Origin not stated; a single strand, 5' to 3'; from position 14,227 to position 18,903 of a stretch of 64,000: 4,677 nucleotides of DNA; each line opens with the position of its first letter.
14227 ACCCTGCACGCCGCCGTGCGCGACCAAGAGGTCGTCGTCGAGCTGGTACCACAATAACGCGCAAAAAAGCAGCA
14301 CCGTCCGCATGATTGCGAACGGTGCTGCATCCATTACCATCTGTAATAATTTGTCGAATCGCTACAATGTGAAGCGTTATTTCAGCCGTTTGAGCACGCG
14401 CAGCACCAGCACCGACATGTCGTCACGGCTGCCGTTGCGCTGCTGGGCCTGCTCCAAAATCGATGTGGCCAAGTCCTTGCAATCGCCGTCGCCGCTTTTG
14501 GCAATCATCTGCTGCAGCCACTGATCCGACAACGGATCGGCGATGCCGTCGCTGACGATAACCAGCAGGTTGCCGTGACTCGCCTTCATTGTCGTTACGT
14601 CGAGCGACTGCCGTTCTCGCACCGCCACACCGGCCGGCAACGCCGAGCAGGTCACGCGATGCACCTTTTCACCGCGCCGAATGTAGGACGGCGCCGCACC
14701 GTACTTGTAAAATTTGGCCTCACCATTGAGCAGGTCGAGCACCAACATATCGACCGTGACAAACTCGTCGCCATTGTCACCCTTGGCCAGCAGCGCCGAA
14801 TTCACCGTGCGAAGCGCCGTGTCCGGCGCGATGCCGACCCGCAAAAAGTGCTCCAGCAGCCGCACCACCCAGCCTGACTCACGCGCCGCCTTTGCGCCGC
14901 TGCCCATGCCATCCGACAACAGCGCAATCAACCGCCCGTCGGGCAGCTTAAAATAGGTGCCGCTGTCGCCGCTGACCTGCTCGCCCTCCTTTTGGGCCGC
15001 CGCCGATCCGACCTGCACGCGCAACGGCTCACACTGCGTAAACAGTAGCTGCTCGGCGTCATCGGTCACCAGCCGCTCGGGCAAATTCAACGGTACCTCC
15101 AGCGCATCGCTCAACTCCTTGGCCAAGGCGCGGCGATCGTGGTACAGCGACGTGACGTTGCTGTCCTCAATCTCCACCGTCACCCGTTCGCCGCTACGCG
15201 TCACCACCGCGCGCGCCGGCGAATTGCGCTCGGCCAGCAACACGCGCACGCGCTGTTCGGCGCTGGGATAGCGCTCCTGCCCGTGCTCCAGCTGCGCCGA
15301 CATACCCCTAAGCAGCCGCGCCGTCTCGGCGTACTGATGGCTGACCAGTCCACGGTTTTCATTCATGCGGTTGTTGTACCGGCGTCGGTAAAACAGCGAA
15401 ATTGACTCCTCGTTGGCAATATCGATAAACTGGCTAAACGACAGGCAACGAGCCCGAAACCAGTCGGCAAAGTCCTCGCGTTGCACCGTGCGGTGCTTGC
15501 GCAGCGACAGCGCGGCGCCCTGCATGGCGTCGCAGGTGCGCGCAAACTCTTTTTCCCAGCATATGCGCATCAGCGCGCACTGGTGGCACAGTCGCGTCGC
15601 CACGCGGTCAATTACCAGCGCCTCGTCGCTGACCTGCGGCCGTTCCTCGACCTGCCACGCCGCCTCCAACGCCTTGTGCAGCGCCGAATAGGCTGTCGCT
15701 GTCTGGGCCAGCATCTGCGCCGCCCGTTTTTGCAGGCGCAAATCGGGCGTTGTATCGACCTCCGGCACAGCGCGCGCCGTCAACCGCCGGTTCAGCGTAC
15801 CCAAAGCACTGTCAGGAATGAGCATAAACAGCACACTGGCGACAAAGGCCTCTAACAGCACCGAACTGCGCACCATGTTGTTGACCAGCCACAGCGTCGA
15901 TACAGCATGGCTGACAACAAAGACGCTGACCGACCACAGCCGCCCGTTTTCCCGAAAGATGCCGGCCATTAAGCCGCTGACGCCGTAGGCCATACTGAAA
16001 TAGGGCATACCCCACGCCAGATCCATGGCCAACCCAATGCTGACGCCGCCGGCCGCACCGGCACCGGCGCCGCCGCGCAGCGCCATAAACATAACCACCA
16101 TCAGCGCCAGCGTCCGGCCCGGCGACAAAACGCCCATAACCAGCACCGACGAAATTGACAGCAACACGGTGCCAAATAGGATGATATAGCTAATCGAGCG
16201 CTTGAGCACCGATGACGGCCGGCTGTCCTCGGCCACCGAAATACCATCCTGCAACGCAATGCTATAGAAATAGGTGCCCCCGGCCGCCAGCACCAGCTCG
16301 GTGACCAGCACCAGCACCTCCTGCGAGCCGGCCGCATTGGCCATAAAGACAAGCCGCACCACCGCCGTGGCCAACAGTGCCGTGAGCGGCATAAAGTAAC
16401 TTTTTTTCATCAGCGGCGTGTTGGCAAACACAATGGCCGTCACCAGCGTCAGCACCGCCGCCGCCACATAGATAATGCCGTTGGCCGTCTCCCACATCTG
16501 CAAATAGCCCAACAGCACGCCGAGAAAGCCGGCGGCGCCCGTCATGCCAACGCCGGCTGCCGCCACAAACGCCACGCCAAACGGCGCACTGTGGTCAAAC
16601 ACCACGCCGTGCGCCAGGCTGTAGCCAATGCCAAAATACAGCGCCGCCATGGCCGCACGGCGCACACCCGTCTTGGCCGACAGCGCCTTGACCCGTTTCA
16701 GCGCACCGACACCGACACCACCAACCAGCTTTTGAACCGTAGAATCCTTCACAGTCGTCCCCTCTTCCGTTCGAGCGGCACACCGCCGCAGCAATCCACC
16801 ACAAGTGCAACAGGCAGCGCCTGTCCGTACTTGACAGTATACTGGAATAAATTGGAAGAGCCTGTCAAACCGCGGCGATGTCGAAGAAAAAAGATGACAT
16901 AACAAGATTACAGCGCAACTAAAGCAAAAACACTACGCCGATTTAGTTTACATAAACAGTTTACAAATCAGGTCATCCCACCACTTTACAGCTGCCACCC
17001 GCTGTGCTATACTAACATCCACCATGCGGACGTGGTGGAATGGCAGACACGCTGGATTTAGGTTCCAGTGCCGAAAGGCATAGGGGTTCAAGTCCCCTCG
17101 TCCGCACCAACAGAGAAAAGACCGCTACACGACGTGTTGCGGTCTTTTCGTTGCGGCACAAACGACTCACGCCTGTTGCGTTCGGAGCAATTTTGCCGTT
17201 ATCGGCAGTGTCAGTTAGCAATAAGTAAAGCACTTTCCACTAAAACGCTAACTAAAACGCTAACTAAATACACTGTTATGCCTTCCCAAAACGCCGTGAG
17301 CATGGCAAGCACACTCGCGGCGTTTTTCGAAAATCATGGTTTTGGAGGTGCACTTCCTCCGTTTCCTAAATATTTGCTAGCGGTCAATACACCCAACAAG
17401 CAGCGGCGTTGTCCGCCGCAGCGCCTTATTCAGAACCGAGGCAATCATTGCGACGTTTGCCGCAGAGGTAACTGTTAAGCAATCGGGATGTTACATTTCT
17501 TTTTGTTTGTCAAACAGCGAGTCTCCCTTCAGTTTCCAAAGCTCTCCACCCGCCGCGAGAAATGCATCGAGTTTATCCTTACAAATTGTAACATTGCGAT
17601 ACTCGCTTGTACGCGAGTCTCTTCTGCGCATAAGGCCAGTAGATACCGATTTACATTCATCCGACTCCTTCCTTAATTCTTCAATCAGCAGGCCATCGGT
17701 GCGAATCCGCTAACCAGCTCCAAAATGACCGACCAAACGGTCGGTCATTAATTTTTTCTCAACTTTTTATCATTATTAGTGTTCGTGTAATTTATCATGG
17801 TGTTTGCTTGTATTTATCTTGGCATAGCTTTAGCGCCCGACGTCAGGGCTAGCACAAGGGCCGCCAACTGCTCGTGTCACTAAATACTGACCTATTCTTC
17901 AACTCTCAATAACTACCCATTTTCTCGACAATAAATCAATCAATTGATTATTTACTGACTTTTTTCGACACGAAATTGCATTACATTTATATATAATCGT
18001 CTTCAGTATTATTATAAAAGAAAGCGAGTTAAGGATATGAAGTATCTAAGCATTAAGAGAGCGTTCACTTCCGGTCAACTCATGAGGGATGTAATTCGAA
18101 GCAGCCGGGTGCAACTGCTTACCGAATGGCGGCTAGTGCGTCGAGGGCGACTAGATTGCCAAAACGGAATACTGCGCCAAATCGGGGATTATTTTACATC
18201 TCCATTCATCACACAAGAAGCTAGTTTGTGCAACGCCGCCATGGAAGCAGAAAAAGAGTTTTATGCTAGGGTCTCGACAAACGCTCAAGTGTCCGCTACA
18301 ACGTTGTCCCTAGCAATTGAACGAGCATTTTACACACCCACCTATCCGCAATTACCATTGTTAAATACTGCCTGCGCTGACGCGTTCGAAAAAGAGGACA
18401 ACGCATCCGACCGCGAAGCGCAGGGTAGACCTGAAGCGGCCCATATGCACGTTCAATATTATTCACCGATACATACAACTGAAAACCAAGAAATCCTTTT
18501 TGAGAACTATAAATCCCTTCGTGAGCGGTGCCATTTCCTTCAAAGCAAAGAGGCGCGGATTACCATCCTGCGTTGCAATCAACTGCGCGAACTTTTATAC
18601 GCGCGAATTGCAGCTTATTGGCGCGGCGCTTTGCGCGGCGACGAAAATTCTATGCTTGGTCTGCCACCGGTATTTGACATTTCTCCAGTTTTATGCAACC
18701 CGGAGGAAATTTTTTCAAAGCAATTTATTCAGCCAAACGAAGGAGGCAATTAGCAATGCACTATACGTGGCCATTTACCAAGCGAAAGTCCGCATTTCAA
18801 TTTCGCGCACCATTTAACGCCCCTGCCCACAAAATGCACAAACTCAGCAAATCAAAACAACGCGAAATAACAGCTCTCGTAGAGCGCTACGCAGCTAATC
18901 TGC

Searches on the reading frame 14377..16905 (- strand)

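Call 34: search_protein_families(library=pfam, proteins=[window:14377-16905:-], max_evalue=0.001)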
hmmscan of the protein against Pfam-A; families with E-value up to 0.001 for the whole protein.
window:14377-16905:- (842 aa): 3 families
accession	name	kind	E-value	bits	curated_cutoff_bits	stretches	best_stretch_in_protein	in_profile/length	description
PF19732.4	SpoIIE_N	-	7.6e-44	150.7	27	1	72-642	26-603/605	Stage II sporulation protein E N-terminal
PF07228.17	SpoIIE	-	8.7e-24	85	25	1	655-837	1-191/192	Stage II sporulation protein E (SpoIIE)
PF13672.11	PP2C_2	-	0.00082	19.4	24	0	644-794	11-180/209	Protein phosphatase 2C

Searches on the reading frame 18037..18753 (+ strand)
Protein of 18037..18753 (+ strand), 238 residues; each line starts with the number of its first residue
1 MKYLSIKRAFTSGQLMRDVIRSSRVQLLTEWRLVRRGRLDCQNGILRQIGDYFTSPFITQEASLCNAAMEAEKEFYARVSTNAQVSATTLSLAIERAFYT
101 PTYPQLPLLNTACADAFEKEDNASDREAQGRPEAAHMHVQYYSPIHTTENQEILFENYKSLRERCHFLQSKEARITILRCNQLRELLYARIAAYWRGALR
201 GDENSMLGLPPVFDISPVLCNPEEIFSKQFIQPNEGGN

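Call 4: search_protein_families(library=pfam, proteins=[window:18037-18753:+], max_evalue=1)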
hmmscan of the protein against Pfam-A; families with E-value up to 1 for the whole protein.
window:18037-18753:+ (238 aa): 1 family
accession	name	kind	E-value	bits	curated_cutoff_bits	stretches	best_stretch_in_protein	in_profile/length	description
PF19848.4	DUF6323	-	0.17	12.1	30.6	1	33-119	32-119/127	Family of unknown function (DUF6323)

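Call 5: search_protein_families(library=padloc, proteins=[window:18037-18753:+], max_evalue=1)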
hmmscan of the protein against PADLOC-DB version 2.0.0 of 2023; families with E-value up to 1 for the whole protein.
window:18037-18753:+ (238 aa): 0 families

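Call 6: search_protein_families(library=phrogs, proteins=[window:18037-18753:+], max_evalue=1)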
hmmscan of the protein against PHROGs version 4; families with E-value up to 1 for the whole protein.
window:18037-18753:+ (238 aa): 0 families

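Call 7: search_protein_families(library=ncbifam, proteins=[window:18037-18753:+], max_evalue=1)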
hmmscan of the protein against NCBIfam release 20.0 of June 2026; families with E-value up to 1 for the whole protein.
window:18037-18753:+ (238 aa): 0 families

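Call 25: search_protein_families(library=pfam, alignment_id=A3, max_evalue=1)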
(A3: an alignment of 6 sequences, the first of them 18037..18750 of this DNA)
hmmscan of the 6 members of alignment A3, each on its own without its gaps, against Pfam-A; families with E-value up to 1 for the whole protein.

A. member 1, window:18037-18750:+ (238 aa): 1 family
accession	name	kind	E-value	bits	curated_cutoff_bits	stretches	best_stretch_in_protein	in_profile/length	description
PF19848.4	DUF6323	-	0.17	12.1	30.6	1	33-119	32-119/127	Family of unknown function (DUF6323)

B. families by the number of members that match (of 6 scanned): 7 families
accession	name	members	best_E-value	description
PF06194.16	Phage_Orf51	1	0.006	Phage Conserved Open Reading Frame 51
PF04454.18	Linocin_M18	1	0.018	Encapsulating protein for peroxidase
PF01073.25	3Beta_HSD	1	0.12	3-beta hydroxysteroid dehydrogenase/isomerase family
PF02179.21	BAG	1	0.13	BAG domain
PF19848.4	DUF6323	1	0.17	Family of unknown function (DUF6323)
PF00373.23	FERM_M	1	0.49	FERM central domain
PF13119.11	DUF3973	1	0.78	Domain of unknown function (DUF3973)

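Call 62: search_solved_structures(query=A3, max_evalue=10)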
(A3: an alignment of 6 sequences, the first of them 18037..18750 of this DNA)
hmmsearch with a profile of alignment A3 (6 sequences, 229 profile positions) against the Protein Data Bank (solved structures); distinct sequences matched with E-value up to 10: 1.
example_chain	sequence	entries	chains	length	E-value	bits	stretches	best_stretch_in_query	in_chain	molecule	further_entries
6zj3_Lz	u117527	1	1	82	0.2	14.2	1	23-67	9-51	Ribosomal protein eL38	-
